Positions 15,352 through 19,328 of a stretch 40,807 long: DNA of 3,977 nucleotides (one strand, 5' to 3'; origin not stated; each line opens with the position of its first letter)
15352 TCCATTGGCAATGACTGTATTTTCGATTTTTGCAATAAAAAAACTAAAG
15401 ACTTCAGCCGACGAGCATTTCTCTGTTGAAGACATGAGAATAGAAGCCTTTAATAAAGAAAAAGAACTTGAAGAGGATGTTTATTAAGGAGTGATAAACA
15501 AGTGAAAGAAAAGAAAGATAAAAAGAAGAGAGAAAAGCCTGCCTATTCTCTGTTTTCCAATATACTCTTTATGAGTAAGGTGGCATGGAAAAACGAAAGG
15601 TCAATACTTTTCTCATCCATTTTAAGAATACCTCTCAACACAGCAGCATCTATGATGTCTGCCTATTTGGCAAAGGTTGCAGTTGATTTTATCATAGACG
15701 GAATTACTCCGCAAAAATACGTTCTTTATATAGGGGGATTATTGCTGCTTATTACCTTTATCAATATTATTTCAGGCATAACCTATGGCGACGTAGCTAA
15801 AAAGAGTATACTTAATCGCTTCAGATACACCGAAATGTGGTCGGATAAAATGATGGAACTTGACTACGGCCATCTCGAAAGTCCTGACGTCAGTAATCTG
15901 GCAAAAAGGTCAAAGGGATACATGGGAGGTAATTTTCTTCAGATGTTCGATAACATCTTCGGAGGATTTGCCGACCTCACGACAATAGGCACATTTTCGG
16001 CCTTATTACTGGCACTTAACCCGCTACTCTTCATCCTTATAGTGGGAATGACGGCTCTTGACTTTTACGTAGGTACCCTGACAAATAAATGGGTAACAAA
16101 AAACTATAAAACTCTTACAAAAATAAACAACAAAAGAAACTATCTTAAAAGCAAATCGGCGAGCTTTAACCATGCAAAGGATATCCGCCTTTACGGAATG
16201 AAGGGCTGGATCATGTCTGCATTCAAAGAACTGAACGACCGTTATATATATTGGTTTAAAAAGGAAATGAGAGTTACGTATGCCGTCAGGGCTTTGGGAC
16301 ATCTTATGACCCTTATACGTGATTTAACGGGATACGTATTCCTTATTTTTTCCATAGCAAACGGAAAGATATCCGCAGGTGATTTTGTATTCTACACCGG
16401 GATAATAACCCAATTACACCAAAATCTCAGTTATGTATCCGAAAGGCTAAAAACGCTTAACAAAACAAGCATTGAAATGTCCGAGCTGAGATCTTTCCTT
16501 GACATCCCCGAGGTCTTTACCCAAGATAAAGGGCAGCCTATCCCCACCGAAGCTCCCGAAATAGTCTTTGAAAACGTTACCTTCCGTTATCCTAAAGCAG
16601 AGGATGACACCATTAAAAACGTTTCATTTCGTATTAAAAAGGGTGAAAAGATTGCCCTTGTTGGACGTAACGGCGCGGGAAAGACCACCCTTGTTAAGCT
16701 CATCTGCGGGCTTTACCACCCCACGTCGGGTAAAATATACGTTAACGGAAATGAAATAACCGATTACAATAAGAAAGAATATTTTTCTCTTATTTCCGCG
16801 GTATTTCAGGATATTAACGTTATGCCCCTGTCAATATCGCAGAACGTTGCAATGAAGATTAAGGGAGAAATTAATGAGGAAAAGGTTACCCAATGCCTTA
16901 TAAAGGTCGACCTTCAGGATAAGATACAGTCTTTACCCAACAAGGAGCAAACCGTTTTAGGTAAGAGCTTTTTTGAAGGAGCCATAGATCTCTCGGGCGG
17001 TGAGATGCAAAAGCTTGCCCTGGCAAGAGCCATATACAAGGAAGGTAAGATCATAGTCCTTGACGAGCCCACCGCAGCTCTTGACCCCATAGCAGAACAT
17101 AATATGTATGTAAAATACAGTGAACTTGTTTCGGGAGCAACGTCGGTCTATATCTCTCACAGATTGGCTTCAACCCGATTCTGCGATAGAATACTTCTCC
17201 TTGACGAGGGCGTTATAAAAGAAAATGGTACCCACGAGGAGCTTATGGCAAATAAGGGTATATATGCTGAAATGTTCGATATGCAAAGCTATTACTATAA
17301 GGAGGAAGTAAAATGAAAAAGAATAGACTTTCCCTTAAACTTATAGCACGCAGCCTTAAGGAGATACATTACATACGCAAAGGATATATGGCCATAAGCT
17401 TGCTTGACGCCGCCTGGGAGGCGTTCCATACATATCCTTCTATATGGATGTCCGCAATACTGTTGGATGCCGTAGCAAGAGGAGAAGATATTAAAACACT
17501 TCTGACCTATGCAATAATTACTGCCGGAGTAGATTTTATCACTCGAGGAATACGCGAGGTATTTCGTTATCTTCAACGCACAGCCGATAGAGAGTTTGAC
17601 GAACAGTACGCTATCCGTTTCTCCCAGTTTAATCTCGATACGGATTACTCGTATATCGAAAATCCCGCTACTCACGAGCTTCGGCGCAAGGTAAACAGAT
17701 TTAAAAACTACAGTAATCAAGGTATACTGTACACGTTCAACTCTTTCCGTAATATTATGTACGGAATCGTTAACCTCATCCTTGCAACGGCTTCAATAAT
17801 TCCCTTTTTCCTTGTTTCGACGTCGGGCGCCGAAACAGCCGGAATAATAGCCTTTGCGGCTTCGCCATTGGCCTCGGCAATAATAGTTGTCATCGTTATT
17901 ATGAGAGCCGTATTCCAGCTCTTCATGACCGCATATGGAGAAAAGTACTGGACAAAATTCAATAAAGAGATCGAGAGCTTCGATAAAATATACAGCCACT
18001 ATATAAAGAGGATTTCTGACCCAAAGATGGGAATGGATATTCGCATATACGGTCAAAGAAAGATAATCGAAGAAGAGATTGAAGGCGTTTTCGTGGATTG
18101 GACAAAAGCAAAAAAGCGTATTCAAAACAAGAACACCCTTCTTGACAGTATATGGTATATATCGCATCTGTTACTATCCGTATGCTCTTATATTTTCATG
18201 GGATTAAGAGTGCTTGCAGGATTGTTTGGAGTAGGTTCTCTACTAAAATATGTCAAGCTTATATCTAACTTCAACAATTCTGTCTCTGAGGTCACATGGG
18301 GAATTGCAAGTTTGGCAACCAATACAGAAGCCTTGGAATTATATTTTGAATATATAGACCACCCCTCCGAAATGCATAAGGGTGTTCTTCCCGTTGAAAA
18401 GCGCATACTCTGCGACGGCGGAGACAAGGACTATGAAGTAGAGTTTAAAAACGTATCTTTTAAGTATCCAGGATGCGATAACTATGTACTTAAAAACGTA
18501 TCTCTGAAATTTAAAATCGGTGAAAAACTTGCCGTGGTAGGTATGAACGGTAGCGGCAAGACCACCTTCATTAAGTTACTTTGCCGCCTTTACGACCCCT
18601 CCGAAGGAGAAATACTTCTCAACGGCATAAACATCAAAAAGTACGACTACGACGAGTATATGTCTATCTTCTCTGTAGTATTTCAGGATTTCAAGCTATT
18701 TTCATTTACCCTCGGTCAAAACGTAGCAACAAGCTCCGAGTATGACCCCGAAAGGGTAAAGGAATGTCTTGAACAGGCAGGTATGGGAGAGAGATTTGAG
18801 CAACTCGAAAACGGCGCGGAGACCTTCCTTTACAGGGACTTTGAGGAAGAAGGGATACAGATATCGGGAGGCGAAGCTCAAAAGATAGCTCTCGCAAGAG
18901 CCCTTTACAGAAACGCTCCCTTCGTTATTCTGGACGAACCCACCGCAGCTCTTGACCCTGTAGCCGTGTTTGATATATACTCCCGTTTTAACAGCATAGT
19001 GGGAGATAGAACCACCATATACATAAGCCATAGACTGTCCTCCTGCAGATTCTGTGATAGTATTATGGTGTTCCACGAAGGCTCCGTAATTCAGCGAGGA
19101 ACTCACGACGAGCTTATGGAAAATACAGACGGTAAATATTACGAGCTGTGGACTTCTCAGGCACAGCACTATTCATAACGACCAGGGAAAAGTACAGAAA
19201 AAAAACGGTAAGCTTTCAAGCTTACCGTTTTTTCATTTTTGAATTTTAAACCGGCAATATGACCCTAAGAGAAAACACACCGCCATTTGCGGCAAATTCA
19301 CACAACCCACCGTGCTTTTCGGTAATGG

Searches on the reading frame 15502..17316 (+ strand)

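Call 17: search_protein_families(library=pfam, proteins=[window:15502-17316:+], max_evalue=0.001)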
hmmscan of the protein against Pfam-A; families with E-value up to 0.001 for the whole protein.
window:15502-17316:+ (604 aa): 3 families
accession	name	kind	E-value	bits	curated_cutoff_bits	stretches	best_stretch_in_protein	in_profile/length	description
PF00005.33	ABC_tran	-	1.2e-33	117.1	25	1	372-525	2-137/137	ABC transporter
PF00664.28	ABC_membrane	-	0.00015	21.9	28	1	45-306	10-271/274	ABC transporter transmembrane region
PF13304.12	AAA_21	-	0.00042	20.9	27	0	385-401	3-19/304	AAA domain, putative AbiEii toxin, Type IV TA system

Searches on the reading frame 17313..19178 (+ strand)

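Call 17: search_protein_families(library=pfam, proteins=[window:17313-19178:+], max_evalue=0.001)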
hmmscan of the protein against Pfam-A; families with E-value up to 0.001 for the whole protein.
window:17313-19178:+ (621 aa): 3 families
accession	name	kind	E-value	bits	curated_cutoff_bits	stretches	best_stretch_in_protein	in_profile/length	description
PF00005.33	ABC_tran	-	1.2e-30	107.4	25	1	393-545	1-137/137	ABC transporter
PF02463.25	SMC_N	-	2.2e-07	31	40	0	432-584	109-208/220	RecF/RecN/SMC N terminal domain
PF13304.12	AAA_21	-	1.2e-06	29.2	27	0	407-427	3-23/304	AAA domain, putative AbiEii toxin, Type IV TA system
